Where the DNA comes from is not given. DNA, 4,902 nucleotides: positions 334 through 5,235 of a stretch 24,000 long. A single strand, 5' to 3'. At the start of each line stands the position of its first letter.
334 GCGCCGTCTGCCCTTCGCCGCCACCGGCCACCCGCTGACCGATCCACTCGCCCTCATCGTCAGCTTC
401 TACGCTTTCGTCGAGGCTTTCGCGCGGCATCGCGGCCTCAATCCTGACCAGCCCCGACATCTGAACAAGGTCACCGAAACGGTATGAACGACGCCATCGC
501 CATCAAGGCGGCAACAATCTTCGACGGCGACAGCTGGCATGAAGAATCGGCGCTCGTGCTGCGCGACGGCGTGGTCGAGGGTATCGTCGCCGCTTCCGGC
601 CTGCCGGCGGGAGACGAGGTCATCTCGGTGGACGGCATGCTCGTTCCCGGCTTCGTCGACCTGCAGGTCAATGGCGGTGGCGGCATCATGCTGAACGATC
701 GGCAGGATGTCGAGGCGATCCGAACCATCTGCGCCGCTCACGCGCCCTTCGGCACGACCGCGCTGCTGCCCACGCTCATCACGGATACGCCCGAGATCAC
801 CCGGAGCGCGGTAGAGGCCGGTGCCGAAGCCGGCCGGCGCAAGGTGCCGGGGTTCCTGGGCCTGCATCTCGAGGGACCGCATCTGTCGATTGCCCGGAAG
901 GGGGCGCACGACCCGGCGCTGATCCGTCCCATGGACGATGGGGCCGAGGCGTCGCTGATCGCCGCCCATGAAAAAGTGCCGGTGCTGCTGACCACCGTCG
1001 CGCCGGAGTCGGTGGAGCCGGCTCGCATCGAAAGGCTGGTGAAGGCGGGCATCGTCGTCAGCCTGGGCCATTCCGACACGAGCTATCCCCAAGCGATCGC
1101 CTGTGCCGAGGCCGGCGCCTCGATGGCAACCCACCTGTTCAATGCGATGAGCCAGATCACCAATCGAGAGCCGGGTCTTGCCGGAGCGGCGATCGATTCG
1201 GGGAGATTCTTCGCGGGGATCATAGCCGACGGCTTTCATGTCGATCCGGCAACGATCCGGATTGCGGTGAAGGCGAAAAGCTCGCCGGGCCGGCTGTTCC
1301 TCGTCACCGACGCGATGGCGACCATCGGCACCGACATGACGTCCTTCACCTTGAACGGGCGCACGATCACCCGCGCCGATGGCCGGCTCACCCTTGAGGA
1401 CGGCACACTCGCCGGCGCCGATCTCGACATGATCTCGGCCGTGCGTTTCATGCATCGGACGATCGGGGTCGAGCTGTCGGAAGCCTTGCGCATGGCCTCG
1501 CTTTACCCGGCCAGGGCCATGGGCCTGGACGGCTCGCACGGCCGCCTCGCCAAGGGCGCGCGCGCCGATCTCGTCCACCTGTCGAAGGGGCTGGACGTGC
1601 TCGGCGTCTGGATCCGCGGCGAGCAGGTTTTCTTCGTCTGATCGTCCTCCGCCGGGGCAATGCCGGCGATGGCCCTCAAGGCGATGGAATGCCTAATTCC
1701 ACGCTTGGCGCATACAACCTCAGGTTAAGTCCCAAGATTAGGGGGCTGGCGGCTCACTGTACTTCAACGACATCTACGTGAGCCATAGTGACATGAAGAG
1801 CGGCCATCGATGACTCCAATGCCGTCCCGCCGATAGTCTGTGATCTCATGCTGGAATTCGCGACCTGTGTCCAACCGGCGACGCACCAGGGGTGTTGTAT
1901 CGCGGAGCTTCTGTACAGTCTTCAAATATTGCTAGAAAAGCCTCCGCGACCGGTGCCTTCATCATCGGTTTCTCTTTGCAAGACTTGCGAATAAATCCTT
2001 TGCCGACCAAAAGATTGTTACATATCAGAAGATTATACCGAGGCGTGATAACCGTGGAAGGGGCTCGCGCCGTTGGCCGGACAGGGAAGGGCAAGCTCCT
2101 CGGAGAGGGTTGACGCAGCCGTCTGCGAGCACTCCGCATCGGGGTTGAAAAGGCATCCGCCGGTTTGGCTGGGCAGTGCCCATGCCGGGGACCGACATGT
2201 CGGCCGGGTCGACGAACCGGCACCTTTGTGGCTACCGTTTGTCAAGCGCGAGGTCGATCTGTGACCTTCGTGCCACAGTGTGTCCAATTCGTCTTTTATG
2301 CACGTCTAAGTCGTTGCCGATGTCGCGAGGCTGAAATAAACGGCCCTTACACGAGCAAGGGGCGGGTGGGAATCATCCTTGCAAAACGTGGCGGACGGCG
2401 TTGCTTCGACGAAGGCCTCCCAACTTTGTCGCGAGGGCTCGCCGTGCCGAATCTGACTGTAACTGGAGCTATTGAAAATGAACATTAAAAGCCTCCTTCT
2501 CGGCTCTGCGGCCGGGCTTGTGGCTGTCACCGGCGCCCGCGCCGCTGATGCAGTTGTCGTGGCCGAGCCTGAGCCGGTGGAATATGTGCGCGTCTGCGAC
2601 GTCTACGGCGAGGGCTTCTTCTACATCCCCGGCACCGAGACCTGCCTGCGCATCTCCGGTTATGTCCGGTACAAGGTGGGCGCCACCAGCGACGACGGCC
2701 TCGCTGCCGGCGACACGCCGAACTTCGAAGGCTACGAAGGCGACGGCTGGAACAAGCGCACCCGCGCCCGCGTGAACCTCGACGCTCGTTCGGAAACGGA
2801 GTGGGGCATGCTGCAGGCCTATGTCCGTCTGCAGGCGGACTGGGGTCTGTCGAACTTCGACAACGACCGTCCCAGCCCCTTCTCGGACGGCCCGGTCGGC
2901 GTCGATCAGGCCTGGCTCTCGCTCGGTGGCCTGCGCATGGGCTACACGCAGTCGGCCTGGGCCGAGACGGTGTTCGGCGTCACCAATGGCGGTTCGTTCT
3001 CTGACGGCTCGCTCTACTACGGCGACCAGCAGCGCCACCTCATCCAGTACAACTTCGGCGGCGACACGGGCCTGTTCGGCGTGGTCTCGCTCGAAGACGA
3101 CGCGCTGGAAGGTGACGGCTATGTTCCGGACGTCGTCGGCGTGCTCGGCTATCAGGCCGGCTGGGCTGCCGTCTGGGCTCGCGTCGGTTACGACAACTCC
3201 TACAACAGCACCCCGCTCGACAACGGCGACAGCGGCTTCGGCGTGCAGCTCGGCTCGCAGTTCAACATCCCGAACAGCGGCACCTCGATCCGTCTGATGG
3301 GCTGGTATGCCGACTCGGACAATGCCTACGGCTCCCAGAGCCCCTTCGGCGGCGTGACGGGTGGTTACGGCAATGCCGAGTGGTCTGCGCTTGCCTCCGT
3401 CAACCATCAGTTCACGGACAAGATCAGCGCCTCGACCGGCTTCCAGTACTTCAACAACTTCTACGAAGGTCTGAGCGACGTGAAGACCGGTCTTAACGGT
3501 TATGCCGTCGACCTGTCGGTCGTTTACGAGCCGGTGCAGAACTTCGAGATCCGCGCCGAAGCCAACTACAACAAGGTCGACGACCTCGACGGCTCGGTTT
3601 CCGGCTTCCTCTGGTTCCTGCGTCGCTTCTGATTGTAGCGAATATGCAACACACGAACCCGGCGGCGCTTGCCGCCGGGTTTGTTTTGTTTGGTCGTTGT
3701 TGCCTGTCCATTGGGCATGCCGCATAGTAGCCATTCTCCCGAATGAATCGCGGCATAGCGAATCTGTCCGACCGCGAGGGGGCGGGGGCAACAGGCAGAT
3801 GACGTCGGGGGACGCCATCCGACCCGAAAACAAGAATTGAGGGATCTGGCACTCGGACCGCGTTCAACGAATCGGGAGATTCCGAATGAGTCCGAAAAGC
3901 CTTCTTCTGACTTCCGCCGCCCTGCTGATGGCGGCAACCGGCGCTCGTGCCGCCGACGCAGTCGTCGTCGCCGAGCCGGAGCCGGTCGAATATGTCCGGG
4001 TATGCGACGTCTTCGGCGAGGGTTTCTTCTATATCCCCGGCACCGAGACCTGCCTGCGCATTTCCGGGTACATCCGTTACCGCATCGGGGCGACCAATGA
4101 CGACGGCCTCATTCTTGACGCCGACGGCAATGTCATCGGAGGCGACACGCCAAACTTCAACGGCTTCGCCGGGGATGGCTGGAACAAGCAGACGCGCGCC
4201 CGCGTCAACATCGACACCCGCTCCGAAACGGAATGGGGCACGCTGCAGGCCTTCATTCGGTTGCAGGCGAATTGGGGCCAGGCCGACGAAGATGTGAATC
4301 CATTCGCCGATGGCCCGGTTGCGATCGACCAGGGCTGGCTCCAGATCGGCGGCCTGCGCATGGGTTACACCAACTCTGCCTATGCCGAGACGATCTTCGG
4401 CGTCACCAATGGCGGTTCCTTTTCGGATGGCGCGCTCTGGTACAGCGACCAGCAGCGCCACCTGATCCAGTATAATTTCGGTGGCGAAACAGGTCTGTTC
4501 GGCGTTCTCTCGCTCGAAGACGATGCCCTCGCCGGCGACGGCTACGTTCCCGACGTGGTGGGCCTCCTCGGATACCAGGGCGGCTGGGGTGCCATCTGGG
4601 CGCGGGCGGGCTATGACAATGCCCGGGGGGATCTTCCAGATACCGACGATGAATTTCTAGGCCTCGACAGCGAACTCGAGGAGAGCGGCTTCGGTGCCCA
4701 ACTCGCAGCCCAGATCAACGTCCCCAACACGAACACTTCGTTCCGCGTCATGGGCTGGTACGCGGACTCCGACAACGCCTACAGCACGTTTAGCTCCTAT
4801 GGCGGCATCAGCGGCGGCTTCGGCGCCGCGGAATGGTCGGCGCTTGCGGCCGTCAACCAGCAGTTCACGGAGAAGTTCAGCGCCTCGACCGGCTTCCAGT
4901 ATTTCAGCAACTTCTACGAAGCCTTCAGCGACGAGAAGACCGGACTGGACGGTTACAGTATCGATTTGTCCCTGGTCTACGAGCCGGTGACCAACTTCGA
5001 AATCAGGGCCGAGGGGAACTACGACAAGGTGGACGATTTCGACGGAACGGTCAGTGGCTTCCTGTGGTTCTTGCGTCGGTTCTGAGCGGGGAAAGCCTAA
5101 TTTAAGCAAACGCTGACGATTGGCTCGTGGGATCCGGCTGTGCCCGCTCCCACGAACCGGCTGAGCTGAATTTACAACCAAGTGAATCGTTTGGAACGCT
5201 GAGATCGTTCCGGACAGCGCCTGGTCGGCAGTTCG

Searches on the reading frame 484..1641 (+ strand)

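Call 88: search_protein_families(library=pfam, proteins=[window:484-1641:+], max_evalue=0.00001)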
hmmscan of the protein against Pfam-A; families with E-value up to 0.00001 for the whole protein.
window:484-1641:+ (385 aa): 2 families
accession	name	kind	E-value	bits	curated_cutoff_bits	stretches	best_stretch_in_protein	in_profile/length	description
PF01979.26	Amidohydro_1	-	7.9e-27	94.8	25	1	52-382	1-345/345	Amidohydrolase family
PF07969.17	Amidohydro_3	-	1.4e-08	35.2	29.7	1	296-369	387-447/472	Amidohydrolase family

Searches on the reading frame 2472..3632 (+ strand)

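Call 88: search_protein_families(library=pfam, proteins=[window:2472-3632:+], max_evalue=0.00001)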
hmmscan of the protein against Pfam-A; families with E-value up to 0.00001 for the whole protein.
window:2472-3632:+ (386 aa): 1 family
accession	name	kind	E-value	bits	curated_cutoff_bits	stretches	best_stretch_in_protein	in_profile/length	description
PF02530.20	Porin_2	-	2.2e-66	225.2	22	1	26-371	1-333/357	Porin subfamily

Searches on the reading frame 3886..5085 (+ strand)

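Call 88: search_protein_families(library=pfam, proteins=[window:3886-5085:+], max_evalue=0.00001)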
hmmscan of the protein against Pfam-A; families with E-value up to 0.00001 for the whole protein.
window:3886-5085:+ (399 aa): 1 family
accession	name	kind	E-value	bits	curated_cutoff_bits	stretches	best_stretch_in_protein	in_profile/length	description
PF02530.20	Porin_2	-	1.4e-61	209.3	22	1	24-385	1-334/357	Porin subfamily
